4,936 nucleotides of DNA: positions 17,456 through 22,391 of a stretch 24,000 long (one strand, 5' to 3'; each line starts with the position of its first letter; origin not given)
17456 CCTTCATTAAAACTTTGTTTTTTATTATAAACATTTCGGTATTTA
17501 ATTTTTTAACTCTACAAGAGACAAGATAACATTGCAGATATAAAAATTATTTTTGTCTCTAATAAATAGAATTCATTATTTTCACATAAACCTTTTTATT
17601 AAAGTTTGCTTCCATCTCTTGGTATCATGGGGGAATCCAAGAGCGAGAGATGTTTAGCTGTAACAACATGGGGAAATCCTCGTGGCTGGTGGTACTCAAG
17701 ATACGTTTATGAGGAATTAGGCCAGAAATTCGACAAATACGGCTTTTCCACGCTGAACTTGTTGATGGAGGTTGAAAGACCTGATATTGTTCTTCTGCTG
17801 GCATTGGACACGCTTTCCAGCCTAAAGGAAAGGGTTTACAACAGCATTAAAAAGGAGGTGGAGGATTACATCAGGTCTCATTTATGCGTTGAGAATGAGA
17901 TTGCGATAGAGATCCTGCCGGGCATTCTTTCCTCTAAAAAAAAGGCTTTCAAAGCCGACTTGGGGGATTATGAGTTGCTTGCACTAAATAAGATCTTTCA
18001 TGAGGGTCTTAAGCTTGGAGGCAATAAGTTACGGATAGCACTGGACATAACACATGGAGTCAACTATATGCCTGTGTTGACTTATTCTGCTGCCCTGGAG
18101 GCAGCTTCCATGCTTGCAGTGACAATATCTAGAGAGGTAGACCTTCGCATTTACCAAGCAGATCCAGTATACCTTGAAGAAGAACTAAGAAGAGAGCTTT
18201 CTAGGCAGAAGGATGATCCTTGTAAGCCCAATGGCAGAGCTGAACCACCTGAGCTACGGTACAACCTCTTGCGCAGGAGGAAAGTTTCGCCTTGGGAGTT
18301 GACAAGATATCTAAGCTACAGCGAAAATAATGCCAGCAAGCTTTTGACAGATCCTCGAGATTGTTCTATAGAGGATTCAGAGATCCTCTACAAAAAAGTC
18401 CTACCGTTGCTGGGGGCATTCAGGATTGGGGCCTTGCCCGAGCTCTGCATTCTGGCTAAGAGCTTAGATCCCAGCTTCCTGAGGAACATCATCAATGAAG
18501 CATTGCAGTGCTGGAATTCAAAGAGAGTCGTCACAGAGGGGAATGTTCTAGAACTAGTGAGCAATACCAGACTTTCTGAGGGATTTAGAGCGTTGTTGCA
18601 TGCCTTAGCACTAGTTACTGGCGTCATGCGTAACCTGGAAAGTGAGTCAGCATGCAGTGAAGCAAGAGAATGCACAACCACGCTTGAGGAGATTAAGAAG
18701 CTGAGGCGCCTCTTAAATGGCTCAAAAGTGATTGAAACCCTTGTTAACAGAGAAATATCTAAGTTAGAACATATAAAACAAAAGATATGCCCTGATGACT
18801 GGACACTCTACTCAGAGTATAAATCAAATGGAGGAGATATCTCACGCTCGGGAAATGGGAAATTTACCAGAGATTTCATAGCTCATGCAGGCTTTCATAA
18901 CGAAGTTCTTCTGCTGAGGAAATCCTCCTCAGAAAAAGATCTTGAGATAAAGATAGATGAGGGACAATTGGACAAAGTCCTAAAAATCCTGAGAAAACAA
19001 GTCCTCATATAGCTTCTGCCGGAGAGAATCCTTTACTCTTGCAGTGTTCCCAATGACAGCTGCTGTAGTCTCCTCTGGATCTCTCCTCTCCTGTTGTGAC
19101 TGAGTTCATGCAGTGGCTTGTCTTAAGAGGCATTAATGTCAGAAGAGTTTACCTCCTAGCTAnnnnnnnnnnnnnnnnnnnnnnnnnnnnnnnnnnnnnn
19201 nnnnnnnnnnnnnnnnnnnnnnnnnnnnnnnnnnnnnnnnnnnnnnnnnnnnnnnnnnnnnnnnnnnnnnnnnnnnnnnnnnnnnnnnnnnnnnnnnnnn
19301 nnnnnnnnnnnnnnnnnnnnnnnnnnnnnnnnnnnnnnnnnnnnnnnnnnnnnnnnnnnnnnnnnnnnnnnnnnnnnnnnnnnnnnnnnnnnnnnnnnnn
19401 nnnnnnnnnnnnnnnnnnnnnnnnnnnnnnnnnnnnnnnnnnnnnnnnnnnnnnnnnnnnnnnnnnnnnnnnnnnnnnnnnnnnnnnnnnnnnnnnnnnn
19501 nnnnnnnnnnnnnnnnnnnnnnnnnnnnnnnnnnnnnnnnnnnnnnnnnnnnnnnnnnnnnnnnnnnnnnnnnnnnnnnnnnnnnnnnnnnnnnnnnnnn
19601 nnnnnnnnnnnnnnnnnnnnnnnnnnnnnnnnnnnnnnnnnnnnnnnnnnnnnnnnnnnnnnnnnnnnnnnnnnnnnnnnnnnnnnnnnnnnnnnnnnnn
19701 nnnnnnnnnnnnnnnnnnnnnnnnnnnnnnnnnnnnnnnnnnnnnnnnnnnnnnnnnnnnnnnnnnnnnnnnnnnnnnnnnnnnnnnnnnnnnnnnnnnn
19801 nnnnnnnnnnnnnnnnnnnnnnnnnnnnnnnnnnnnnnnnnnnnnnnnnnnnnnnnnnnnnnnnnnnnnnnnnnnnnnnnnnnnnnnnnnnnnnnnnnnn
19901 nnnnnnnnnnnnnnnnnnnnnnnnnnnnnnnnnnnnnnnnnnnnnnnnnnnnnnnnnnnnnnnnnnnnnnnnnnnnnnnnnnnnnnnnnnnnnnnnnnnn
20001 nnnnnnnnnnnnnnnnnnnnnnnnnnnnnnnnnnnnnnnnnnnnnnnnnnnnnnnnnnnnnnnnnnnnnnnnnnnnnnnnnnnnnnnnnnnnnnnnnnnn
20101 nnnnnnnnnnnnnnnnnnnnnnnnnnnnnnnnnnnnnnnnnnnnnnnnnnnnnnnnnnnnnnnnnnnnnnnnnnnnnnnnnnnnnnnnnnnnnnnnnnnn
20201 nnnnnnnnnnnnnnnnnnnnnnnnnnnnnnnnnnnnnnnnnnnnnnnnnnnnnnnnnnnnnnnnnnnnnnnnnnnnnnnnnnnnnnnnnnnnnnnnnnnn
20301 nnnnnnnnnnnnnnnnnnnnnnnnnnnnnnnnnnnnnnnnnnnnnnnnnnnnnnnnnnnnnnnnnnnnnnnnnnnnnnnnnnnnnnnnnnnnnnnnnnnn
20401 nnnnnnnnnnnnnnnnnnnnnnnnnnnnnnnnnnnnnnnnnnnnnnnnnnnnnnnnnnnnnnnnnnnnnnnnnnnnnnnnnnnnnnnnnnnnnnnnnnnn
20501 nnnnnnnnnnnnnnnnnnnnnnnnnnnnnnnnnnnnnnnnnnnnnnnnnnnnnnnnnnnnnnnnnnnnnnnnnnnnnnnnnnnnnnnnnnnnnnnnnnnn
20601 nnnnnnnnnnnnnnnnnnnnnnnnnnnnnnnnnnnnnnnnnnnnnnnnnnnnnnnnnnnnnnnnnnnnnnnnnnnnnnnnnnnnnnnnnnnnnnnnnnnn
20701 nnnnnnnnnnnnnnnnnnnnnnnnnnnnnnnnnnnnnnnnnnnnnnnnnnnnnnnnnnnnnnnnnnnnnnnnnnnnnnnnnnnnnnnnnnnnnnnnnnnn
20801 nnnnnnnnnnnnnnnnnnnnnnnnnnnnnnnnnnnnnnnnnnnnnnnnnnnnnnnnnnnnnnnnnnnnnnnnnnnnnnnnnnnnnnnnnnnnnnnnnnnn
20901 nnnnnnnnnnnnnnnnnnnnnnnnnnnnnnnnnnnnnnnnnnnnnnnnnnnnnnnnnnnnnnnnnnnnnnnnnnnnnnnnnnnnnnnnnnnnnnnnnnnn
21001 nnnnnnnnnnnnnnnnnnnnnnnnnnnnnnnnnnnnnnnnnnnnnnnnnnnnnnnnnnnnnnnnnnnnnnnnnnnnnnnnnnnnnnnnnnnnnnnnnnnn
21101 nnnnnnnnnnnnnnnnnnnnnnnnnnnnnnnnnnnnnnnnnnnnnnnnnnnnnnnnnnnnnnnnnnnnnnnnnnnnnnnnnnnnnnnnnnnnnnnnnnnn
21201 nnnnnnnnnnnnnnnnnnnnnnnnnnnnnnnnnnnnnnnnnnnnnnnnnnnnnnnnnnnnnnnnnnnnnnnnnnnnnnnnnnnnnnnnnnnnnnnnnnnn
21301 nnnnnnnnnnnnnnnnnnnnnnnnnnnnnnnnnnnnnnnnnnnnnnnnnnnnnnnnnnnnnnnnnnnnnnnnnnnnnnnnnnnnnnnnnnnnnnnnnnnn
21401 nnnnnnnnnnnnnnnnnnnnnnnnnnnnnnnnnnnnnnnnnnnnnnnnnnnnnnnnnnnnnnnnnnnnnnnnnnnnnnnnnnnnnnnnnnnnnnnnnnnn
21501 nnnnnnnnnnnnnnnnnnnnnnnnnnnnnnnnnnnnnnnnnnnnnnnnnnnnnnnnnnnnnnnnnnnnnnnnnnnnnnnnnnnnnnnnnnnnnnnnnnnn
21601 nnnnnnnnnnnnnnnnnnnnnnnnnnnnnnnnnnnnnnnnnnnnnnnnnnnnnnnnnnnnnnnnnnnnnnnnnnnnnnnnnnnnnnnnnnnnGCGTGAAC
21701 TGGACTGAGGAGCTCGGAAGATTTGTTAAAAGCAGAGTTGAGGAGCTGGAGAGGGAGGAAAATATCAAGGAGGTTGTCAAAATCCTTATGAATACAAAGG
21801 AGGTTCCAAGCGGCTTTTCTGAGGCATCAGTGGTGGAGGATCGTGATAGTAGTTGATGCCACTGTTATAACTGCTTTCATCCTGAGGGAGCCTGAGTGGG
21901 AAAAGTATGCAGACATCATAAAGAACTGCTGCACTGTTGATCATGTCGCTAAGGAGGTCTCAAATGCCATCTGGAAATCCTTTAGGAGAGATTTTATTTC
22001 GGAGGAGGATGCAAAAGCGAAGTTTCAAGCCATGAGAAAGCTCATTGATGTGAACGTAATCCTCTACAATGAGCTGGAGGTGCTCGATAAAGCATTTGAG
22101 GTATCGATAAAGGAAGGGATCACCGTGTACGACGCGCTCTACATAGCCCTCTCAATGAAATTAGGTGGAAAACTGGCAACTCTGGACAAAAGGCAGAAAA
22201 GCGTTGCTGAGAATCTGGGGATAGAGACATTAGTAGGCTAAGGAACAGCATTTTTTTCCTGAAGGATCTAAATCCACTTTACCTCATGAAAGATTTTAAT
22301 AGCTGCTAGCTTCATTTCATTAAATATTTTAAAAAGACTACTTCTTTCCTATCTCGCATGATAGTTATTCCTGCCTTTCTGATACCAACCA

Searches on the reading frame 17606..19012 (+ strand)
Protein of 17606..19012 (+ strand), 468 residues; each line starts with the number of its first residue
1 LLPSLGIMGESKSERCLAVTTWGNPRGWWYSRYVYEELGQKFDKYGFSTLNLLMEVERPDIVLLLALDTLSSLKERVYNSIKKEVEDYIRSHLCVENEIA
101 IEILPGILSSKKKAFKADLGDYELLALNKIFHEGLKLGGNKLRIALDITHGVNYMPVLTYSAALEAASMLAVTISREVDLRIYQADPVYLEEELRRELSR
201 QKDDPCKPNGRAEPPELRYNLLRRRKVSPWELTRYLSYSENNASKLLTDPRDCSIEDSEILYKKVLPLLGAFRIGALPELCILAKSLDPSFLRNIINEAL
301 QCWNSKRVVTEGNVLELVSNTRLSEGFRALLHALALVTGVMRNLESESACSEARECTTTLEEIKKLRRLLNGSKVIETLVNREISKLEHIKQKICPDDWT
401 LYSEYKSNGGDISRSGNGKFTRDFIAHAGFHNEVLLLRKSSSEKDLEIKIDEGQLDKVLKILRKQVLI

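Call 12: search_protein_families(library=pfam, proteins=[window:17606-19012:+], max_evalue=0.1)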
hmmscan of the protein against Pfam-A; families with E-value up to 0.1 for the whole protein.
window:17606-19012:+ (468 aa): 2 families
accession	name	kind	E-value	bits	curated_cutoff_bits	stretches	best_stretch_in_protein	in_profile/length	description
PF22230.1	Csx1_CARF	-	2.6e-40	138.9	24.7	1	17-187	1-163/163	CRISPR system endoribonuclease Csx1, CARF domain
PF09455.15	Csx1_HEPN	-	4.7e-10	40.2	23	1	377-441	4-63/71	CRISPR system endoribonuclease Csx1, HEPN domain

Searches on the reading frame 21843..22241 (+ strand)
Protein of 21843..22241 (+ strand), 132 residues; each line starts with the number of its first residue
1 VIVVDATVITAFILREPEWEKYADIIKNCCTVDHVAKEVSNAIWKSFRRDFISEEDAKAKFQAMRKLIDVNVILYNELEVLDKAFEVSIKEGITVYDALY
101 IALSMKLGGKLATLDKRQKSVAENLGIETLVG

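Call 12: search_protein_families(library=pfam, proteins=[window:21843-22241:+], max_evalue=0.1)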
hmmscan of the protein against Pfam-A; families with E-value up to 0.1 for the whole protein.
window:21843-22241:+ (132 aa): 3 families
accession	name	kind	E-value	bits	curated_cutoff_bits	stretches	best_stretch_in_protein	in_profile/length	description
PF01850.27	PIN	-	3.5e-12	47.4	23.6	1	2-123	1-119/120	PIN domain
PF03172.18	HSR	-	0.021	15.4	24.9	1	49-90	33-74/99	HSR domain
PF10130.15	PIN_2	-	0.081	13.6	22.4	0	3-116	1-113/133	PIN domain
